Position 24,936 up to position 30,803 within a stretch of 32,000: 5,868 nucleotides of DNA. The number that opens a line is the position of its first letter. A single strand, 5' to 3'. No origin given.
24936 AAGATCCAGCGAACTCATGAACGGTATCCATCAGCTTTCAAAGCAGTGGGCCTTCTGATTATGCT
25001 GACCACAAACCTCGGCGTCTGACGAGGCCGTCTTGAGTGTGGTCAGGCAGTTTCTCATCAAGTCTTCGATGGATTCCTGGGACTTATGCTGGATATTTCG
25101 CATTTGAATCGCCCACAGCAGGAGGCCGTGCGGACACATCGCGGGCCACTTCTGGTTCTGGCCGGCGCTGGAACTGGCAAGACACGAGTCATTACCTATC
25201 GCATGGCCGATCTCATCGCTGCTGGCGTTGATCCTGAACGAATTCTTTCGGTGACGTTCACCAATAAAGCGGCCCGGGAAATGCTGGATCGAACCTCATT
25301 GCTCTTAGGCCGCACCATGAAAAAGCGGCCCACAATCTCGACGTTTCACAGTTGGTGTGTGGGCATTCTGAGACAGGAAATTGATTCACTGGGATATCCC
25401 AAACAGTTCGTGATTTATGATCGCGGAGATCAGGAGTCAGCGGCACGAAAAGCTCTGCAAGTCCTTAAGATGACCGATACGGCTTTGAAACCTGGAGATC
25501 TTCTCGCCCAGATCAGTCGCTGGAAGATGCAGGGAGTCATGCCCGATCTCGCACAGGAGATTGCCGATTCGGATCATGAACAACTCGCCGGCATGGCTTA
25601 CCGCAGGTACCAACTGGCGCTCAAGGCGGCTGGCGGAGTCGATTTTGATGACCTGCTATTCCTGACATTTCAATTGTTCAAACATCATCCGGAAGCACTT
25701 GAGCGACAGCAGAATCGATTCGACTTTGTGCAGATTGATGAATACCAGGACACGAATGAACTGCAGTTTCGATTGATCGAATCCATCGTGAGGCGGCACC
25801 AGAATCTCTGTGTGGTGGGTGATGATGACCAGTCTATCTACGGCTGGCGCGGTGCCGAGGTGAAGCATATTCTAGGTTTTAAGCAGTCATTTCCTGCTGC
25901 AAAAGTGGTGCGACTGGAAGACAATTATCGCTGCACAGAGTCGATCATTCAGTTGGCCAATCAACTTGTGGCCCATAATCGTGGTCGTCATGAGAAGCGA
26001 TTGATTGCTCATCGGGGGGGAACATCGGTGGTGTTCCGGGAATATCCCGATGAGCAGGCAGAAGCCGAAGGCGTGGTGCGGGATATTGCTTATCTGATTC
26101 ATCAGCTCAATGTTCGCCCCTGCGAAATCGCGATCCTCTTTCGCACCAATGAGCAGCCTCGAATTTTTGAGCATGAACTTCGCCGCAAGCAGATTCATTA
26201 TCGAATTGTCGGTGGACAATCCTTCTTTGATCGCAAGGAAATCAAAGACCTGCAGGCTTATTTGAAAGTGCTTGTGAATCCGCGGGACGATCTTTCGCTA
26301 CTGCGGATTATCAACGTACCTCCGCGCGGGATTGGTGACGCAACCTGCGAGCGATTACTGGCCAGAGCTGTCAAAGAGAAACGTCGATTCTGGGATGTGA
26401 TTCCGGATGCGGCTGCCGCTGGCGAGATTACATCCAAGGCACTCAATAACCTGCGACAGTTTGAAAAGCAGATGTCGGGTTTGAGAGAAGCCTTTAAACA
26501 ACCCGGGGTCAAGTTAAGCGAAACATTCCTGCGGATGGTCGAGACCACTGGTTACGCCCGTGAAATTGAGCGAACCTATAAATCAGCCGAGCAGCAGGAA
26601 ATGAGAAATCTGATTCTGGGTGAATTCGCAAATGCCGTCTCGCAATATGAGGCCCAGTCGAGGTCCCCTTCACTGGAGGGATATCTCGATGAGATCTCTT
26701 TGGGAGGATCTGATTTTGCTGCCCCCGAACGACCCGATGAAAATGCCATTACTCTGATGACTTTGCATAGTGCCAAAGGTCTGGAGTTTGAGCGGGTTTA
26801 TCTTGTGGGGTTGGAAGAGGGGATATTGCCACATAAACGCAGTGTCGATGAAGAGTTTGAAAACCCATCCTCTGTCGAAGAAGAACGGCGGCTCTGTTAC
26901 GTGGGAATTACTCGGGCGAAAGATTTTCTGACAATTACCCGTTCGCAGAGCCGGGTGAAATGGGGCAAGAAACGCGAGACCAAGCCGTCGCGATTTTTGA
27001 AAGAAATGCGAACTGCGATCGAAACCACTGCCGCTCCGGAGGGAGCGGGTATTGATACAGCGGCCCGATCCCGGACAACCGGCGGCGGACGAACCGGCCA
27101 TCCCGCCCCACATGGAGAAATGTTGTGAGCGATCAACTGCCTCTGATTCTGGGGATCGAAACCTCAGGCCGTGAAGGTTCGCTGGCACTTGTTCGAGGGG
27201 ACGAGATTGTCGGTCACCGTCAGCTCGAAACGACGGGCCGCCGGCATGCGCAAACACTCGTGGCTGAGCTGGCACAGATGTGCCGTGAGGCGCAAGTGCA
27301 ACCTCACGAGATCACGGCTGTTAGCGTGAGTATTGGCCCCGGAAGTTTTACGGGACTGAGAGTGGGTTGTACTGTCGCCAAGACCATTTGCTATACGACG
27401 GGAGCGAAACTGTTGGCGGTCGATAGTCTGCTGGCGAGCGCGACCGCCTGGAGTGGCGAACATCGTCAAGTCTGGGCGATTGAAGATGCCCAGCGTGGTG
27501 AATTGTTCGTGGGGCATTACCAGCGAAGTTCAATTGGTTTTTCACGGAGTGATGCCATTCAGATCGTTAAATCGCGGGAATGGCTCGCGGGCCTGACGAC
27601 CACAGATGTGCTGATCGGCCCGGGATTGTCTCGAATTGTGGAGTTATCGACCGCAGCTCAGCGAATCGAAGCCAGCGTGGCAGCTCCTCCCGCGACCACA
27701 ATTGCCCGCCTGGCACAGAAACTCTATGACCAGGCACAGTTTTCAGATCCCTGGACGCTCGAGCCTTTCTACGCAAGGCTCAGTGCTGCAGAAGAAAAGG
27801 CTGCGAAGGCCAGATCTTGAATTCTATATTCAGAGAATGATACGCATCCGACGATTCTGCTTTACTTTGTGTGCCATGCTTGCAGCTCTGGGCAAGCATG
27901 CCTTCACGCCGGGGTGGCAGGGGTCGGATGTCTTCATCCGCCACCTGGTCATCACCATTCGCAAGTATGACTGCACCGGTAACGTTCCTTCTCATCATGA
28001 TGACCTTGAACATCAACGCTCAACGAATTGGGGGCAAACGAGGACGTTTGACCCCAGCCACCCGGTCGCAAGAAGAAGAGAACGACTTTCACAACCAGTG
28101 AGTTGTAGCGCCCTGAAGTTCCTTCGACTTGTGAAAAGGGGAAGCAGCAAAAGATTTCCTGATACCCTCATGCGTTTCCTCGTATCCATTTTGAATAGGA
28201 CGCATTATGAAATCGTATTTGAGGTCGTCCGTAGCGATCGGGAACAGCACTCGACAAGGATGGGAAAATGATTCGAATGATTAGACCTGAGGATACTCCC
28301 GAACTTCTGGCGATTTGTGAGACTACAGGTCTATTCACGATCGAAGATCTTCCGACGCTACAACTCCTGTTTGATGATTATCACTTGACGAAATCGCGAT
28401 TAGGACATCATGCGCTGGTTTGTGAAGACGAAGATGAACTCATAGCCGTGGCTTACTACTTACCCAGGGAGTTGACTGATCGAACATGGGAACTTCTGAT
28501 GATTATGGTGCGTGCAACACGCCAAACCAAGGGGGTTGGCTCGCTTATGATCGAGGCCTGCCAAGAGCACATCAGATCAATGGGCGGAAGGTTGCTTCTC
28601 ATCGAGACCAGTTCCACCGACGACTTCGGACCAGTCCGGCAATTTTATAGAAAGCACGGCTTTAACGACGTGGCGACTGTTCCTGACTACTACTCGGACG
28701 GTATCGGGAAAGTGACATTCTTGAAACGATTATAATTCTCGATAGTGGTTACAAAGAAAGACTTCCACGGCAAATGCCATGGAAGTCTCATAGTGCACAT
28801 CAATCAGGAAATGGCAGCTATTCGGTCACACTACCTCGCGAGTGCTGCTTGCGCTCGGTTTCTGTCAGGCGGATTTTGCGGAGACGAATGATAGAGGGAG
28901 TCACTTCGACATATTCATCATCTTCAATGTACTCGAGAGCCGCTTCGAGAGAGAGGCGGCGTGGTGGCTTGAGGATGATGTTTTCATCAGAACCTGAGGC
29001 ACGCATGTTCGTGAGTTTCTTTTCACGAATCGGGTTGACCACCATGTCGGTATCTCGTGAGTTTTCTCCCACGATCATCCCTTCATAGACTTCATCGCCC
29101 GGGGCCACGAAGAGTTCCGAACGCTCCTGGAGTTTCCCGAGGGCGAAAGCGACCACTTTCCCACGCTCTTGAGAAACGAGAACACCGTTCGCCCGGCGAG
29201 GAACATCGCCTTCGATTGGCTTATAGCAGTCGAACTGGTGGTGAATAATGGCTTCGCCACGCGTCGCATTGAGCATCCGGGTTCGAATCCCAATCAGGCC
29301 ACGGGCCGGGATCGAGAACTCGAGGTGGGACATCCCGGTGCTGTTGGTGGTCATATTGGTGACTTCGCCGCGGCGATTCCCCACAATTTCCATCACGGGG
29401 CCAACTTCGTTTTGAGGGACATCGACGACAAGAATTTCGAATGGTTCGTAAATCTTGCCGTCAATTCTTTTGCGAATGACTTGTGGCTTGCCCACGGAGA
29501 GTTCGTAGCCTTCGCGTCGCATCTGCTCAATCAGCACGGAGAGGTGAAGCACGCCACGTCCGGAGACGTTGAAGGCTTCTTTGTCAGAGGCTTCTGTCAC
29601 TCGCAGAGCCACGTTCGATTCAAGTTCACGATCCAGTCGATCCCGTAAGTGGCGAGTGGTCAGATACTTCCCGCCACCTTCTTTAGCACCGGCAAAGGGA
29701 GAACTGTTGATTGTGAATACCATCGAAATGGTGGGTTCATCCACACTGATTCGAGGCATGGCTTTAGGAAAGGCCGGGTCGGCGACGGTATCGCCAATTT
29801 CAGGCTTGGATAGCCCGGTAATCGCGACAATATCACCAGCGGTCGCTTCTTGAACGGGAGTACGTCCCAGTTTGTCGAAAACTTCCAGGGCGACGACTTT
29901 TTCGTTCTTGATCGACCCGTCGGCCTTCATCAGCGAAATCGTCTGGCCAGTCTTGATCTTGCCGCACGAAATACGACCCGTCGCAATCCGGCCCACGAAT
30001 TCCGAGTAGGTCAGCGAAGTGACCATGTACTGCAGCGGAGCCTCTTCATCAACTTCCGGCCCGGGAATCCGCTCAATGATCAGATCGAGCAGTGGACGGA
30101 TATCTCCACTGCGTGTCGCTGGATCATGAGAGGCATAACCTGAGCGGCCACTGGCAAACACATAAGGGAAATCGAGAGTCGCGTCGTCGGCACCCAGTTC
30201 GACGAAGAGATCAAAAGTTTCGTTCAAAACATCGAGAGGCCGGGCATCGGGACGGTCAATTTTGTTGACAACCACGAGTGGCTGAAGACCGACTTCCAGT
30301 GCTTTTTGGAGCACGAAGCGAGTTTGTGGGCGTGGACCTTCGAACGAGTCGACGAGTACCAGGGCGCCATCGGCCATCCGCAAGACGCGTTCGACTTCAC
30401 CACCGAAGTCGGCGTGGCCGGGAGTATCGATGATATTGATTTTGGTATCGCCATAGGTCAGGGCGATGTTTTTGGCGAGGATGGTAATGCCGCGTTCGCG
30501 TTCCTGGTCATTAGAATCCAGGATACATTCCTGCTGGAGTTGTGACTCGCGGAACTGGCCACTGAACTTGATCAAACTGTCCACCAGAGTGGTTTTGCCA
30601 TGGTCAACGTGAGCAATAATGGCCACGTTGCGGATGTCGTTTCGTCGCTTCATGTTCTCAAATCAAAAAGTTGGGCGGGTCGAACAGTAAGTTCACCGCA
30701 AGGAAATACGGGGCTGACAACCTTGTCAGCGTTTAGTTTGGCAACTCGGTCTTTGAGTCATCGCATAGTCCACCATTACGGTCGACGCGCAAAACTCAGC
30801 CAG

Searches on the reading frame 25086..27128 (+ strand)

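Call 102: search_protein_families(library=pfam, proteins=[window:25086-27128:+], max_evalue=0.01)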
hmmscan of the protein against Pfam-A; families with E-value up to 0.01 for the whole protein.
window:25086-27128:+ (680 aa): 7 families
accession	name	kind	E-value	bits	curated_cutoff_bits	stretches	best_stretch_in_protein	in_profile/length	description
PF00580.27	UvrD-helicase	-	5.2e-82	276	23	1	7-270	1-271/271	UvrD/REP helicase N-terminal domain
PF13361.12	UvrD_C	-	1.3e-65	222.6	25.6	1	275-621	1-349/350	UvrD-like helicase C-terminal domain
PF13245.12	AAA_19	-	3.1e-25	89.3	25.1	1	11-253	1-132/134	AAA domain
PF13604.12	AAA_30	-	4.8e-07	30.2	27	0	7-71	2-67/191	AAA domain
PF13538.12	UvrD_C_2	-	1.2e-06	28.7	27.4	0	597-615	31-49/52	UvrD-like helicase C-terminal domain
PF01443.25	Viral_helicase1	-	2.2e-05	24.8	21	0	557-617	179-226/228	Viral superfamily 1 RNA helicase core domain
PF13086.12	AAA_11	-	0.0032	17.7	27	0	6-72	1-74/257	AAA domain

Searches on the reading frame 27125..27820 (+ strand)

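Call 102: search_protein_families(library=pfam, proteins=[window:27125-27820:+], max_evalue=0.01)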
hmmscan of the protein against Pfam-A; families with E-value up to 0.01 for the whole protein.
window:27125-27820:+ (231 aa): 1 family
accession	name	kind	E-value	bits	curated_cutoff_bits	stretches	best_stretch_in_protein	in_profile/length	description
PF00814.31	TsaD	-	9e-20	71.9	24.8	1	36-134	24-128/264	tRNA N6-adenosine threonylcarbamoyltransferase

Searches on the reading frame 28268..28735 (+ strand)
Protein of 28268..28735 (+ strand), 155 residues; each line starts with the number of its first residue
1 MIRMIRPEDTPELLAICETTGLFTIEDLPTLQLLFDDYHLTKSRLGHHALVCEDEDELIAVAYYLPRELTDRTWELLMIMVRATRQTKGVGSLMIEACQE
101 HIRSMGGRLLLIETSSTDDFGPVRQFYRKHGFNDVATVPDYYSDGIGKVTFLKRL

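Call 102: search_protein_families(library=pfam, proteins=[window:28268-28735:+], max_evalue=0.01)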
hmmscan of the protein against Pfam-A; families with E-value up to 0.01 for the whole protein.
window:28268-28735:+ (155 aa): 5 families
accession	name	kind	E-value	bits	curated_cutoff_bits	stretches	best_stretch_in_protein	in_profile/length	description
PF13508.13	Acetyltransf_7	-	4.5e-11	43.4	27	1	47-133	3-83/84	Acetyltransferase (GNAT) domain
PF00583.31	Acetyltransf_1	-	6.3e-10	39.8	20.7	1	35-132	24-116/116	Acetyltransferase (GNAT) family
PF13673.13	Acetyltransf_10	-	6.6e-06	26.6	23.6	1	48-147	32-120/128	Acetyltransferase (GNAT) domain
PF13420.13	Acetyltransf_4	-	4.7e-05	23.9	24.3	1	2-142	1-144/155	Acetyltransferase (GNAT) domain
PF13527.13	Acetyltransf_9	-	0.0019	18.6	25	1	2-132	2-124/127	Acetyltransferase (GNAT) domain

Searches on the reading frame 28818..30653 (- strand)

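Call 102: search_protein_families(library=pfam, proteins=[window:28818-30653:-], max_evalue=0.01)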
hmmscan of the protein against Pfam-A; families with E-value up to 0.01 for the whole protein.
window:28818-30653:- (611 aa): 8 families
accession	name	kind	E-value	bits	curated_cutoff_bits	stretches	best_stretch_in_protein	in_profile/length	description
PF00009.33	GTP_EFTU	-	1.2e-52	178.6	26.5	1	6-197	2-187/188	Elongation factor Tu GTP binding domain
PF21018.2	BipA_C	-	5e-47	158.7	23.8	1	489-597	1-109/110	TypA/BipA C-terminal domain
PF00679.30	EFG_C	-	5.3e-21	74.9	27.9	1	401-486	2-87/89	Elongation factor G C-terminus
PF03144.31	GTP_EFTU_D2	-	9.4e-14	52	30.3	1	221-291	1-73/73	Elongation factor Tu domain 2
PF22042.2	EF-G_D2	-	1.9e-10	41.1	27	1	213-291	8-82/84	Elongation factor G domain 2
PF01926.29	MMR_HSR1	-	1.9e-05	25.1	21.9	1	10-131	2-113/113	50S ribosome-binding GTPase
PF14492.12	EFG_III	-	0.0053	17.2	27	0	334-387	19-73/75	Elongation Factor G, domain III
PF00735.24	Septin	-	0.0086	15.8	26.2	0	10-83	7-75/280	Septin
